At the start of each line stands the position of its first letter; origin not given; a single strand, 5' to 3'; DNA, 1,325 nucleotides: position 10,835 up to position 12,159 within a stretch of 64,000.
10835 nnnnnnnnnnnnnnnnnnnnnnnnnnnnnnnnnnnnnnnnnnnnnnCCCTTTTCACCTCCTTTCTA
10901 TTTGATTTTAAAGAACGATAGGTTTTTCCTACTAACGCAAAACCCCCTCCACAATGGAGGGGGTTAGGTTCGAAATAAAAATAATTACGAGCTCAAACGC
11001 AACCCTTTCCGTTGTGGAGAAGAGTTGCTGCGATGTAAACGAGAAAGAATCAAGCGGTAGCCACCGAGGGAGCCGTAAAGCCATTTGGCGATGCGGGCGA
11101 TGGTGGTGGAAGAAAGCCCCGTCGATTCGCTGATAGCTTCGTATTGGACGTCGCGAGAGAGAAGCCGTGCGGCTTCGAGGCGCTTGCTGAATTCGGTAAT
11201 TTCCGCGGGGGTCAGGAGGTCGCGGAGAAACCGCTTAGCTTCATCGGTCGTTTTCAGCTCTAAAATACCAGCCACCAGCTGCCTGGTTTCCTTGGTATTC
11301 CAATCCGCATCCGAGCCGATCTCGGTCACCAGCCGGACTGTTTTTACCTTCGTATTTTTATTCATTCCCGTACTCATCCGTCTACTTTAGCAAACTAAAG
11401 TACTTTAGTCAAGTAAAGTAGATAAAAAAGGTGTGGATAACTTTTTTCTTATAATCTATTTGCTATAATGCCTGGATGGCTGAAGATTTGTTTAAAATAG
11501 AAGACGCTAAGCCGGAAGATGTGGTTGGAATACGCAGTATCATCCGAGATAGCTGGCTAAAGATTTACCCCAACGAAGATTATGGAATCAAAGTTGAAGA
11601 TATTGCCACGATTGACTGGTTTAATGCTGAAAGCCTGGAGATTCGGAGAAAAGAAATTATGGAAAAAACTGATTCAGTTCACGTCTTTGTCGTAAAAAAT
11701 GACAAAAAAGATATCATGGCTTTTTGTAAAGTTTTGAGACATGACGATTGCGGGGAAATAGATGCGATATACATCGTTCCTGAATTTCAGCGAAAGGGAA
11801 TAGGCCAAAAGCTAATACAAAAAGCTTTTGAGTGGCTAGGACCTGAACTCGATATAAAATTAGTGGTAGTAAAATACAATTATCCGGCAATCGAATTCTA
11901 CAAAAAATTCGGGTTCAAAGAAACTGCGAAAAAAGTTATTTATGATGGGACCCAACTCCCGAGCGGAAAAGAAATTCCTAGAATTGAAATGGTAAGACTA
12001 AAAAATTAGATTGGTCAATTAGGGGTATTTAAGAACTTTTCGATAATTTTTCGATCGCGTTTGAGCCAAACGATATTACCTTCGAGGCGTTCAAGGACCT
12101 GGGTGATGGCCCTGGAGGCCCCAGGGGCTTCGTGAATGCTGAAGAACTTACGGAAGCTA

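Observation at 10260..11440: Second, GC-rich YerC/TrpR-like regulator with an unknown 187-aa partner: a likely horizontally acquired two-gene module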

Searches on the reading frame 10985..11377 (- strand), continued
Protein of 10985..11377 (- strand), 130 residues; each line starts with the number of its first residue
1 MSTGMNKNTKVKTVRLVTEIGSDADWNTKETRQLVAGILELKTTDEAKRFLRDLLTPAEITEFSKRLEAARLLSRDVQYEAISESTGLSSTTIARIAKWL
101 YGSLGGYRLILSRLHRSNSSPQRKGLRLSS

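Call 60: find_encoding_contigs(protein=P0011, flank=5000, max_places=3)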
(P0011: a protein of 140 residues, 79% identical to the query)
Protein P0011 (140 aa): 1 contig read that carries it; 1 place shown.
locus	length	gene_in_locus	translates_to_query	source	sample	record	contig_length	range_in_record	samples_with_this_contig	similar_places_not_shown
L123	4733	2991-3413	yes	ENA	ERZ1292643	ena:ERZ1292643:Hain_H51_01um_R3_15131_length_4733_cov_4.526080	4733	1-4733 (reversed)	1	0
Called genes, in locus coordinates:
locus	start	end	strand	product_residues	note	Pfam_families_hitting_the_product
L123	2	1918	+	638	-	?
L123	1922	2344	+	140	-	PF00892:EamA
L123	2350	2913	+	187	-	PF00561:Abhydrolase_1 (weak), PF06821:Ser_hydrolase, PF12146:Hydrolase_4 (faint), PF12697:Abhydrolase_6 (faint)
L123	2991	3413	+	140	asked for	PF01371:Trp_repressor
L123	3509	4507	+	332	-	-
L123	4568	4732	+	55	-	?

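Call 73: search_solved_structures(query=window:10985-11377:-, max_evalue=0.01, show_alignments=2)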
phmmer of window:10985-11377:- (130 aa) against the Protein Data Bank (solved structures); distinct sequences matched with E-value up to 0.01: 3.
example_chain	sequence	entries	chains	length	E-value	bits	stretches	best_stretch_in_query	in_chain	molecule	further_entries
3g1c_A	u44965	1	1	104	4.9e-11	46.1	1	27-115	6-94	The TrpR like protein from Eubacterium eligens ATCC 27750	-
3frw_A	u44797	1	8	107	5.8e-11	45.9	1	27-118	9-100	Putative Trp repressor protein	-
3kor_A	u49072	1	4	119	3.8e-09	40.1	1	33-115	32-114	Possible Trp repressor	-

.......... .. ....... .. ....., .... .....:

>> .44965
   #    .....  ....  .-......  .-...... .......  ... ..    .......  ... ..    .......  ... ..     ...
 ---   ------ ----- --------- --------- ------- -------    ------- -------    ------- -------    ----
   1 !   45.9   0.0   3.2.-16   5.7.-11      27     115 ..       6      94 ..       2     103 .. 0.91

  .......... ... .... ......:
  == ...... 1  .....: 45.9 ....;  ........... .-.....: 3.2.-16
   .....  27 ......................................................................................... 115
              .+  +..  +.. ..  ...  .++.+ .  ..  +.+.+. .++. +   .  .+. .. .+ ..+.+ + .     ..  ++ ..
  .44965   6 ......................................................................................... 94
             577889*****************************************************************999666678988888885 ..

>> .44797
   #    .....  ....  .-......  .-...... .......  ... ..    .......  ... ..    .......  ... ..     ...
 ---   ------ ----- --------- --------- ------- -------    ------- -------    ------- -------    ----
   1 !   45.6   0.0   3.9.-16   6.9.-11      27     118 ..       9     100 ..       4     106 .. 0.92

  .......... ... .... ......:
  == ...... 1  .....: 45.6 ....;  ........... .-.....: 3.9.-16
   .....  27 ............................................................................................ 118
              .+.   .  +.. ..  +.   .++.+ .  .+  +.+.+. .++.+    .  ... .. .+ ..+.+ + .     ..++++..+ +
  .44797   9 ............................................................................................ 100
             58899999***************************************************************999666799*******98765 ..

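Call 99: search_protein_families(library=pfam, alignment_id=A5, max_evalue=0.001)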
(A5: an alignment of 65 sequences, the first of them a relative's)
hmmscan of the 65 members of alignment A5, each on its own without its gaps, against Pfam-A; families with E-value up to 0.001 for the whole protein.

A. member 1, L001:5546-6808:+ (421 aa): 3 families
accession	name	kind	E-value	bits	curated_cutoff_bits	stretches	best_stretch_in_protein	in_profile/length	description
PF00702.32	Hydrolase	-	9.9e-09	36.3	26.4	1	2-173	1-183/191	haloacid dehalogenase-like hydrolase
PF13419.12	HAD_2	-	1.2e-05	26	23.8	1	56-173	45-164/178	Haloacid dehalogenase-like hydrolase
PF12710.13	HAD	-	0.00024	22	27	0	7-133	3-135/189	haloacid dehalogenase-like hydrolase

B. families by the number of members that match (of 65 scanned): 29 families (the first 25 are shown)
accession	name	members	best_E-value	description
PF18306.6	LDcluster4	9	5.2e-34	SLOG cluster4 family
PF01502.23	PRA-CH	5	5.7e-34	Phosphoribosyl-AMP cyclohydrolase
PF18171.6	LSDAT_prok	4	2.8e-07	SLOG in TRPM, prokaryote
PF03641.19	Lysine_decarbox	4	3.7e-05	Possible lysine decarboxylase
PF13393.11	tRNA-synt_His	3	2e-49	Histidyl-tRNA synthetase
PF01634.23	HisG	3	2e-35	ATP phosphoribosyltransferase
PF03129.25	HGTP_anticodon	3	1.6e-16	Anticodon binding domain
PF08029.16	HisG_C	3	3.7e-16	HisG, C-terminal domain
PF00583.31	Acetyltransf_1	3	1.5e-09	Acetyltransferase (GNAT) family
PF08241.18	Methyltransf_11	3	1.8e-09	Methyltransferase domain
PF00587.30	tRNA-synt_2b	3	2.3e-09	tRNA synthetase class II core domain (G, H, P, S and T)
PF13489.12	Methyltransf_23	3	2.4e-09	Methyltransferase domain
PF00702.32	Hydrolase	3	9.9e-09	haloacid dehalogenase-like hydrolase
PF13847.12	Methyltransf_31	3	1.8e-07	Methyltransferase domain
PF13649.12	Methyltransf_25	3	2.8e-07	Methyltransferase domain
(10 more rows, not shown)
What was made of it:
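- Most slot genes are unrelated to histidine (call 99).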

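Call 100: search_protein_families(library=pfam, proteins=[L047:1199-2101:+, L069:3963-4865:+, L071:6421-7305:+, L074:630-1514:+, L077:3769-4653:+, L083:6399-7385:+, L057:685-2001:+, L045:6412-7695:+, L039:4510-5793:+, L025:6485-6859:+], max_evalue=0.00001)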
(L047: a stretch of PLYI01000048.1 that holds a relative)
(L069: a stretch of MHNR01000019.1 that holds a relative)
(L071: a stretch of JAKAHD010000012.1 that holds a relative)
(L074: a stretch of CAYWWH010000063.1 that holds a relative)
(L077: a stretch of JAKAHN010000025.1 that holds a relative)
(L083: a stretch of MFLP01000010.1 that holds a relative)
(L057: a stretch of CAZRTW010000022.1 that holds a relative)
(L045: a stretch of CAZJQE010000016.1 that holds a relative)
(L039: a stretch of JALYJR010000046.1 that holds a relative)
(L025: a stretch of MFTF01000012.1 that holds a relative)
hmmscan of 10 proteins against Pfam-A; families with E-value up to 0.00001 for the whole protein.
L047:1199-2101:+ (301 aa): 0 families

L069:3963-4865:+ (301 aa): 0 families

L071:6421-7305:+ (295 aa): 0 families

L074:630-1514:+ (295 aa): 0 families

L077:3769-4653:+ (295 aa): 0 families

L083:6399-7385:+ (329 aa): 2 families
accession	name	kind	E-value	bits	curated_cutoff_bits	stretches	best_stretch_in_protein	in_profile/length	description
PF01634.23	HisG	-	1.6e-19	70.8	25.5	1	64-226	1-141/158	ATP phosphoribosyltransferase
PF08029.16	HisG_C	-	2.5e-13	50.4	23.5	1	256-314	1-59/73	HisG, C-terminal domain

L057:685-2001:+ (439 aa): 3 families
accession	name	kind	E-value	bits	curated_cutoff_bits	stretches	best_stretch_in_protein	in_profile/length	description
PF13393.11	tRNA-synt_His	-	2.2e-48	165.5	25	1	20-326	1-307/308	Histidyl-tRNA synthetase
PF03129.25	HGTP_anticodon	-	1.6e-16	60.7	21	1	345-434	1-93/94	Anticodon binding domain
PF00587.30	tRNA-synt_2b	-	1.6e-08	35.3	29.3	1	75-239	1-110/179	tRNA synthetase class II core domain (G, H, P, S and T)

L045:6412-7695:+ (428 aa): 3 families
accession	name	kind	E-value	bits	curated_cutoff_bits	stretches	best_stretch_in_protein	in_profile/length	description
PF13393.11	tRNA-synt_His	-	2.2e-49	168.8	25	1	12-319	1-308/308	Histidyl-tRNA synthetase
PF03129.25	HGTP_anticodon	-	3e-13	50.2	21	1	351-423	18-90/94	Anticodon binding domain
PF00587.30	tRNA-synt_2b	-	9.4e-08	32.8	29.3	1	67-223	1-110/179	tRNA synthetase class II core domain (G, H, P, S and T)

L039:4510-5793:+ (428 aa): 3 families
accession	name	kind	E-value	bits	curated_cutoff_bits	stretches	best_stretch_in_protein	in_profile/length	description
PF13393.11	tRNA-synt_His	-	2e-49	169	25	1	12-318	1-307/308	Histidyl-tRNA synthetase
PF03129.25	HGTP_anticodon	-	1.4e-14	54.4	21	1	337-425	1-92/94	Anticodon binding domain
PF00587.30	tRNA-synt_2b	-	2.3e-09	38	29.3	1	67-302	1-145/179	tRNA synthetase class II core domain (G, H, P, S and T)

L025:6485-6859:+ (125 aa): 1 family
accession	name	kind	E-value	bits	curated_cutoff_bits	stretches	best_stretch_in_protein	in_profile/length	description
PF01502.23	PRA-CH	-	4e-32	110.3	27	1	36-108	1-73/74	Phosphoribosyl-AMP cyclohydrolase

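Call 101: search_protein_families(library=pfam, proteins=[L024:1004-1417:+, L035:849-1217:+, L013:6537-6962:+, L010:6470-6925:+, L049:6451-7560:+, L021:6510-7613:+, L059:6393-7487:+, L080:5122-5871:+, L075:3822-4490:+, L079:6443-7060:+], max_evalue=0.00001)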
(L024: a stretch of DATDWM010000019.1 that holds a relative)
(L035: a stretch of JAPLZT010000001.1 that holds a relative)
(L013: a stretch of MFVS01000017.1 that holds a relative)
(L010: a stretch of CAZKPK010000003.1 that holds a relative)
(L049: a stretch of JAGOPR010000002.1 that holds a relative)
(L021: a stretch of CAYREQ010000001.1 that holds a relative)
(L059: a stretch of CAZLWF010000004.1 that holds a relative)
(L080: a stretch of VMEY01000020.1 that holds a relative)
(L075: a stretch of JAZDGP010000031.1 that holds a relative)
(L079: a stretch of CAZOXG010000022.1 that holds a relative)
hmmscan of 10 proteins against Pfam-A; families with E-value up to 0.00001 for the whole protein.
L024:1004-1417:+ (138 aa): 1 family
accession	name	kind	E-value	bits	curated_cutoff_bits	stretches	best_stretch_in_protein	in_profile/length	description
PF01502.23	PRA-CH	-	9.3e-32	109.1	27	1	57-130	1-74/74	Phosphoribosyl-AMP cyclohydrolase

L035:849-1217:+ (123 aa): 1 family
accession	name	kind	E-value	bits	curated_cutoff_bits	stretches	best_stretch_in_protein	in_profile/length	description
PF01502.23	PRA-CH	-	1.3e-32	111.9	27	1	37-110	1-74/74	Phosphoribosyl-AMP cyclohydrolase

L013:6537-6962:+ (142 aa): 0 families

L010:6470-6925:+ (152 aa): 0 families

L049:6451-7560:+ (370 aa): 0 families

L021:6510-7613:+ (368 aa): 1 family
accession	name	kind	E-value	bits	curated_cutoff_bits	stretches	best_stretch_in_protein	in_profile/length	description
PF04055.27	Radical_SAM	-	8.7e-06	26.4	29.5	0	138-244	9-120/166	Radical SAM superfamily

L059:6393-7487:+ (365 aa): 0 families

L080:5122-5871:+ (250 aa): 0 families

L075:3822-4490:+ (223 aa): 2 families
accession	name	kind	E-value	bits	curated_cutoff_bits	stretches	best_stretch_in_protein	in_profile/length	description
PF00583.31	Acetyltransf_1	-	1.1e-07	32.5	20.7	1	91-186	16-93/116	Acetyltransferase (GNAT) family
PF13508.13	Acetyltransf_7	-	3e-06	28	27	1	108-187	2-63/84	Acetyltransferase (GNAT) domain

L079:6443-7060:+ (206 aa): 2 families
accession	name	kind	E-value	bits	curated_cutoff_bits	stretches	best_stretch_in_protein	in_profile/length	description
PF00583.31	Acetyltransf_1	-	1.5e-09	38.6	20.7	1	72-187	16-115/116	Acetyltransferase (GNAT) family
PF13508.13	Acetyltransf_7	-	7.1e-06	26.7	27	0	91-165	4-57/84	Acetyltransferase (GNAT) domain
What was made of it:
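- On HisR / YerC-YecD (TIGR02531; Pfam PF01371): In relatives, 11 of 65 genes directly downstream are hisI, hisG or hisS (calls 99-101).
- Eleven of 65 genes immediately downstream in relatives are HisI (5), HisG (3) or HisRS (3) (calls 99-101).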

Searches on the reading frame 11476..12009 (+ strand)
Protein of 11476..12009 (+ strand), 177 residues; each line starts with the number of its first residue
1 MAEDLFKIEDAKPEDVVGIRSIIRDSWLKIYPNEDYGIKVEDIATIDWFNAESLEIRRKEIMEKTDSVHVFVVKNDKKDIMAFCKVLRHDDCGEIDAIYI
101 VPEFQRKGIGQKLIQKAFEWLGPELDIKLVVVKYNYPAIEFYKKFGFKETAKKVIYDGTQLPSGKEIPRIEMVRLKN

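Call 4: search_protein_families(library=pfam, proteins=[window:11476-12009:+], max_evalue=1)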
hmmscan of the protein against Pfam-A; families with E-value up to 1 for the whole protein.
window:11476-12009:+ (177 aa): 10 families
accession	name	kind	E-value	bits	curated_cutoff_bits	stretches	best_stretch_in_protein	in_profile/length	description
PF00583.31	Acetyltransf_1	-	3.7e-17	63.1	20.7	1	55-147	22-116/116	Acetyltransferase (GNAT) family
PF13508.13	Acetyltransf_7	-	3.7e-16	59.7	27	1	68-149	3-84/84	Acetyltransferase (GNAT) domain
PF13673.13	Acetyltransf_10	-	4.8e-11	43.2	23.6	1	59-158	20-118/128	Acetyltransferase (GNAT) domain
PF08445.16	FR47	-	4.9e-10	39.7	22.1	1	80-152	9-82/86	FR47-like protein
PF14542.12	Acetyltransf_CG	-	0.0014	19.1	30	1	71-120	2-52/80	GCN5-related N-acetyl-transferase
PF13420.13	Acetyltransf_4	-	0.026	15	24.3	1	58-151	37-138/155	Acetyltransferase (GNAT) domain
PF01853.24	MOZ_SAS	-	0.033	14.3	32.2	1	76-119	58-104/180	MOZ/SAS family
PF13302.13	Acetyltransf_3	-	0.048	14.8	25.4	1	60-148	46-138/138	Acetyltransferase (GNAT) domain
PF13527.13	Acetyltransf_9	-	0.11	12.9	25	1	92-148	72-125/127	Acetyltransferase (GNAT) domain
PF13880.12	Acetyltransf_13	-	0.13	12.5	22.8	1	95-117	7-29/69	ESCO1/2 acetyl-transferase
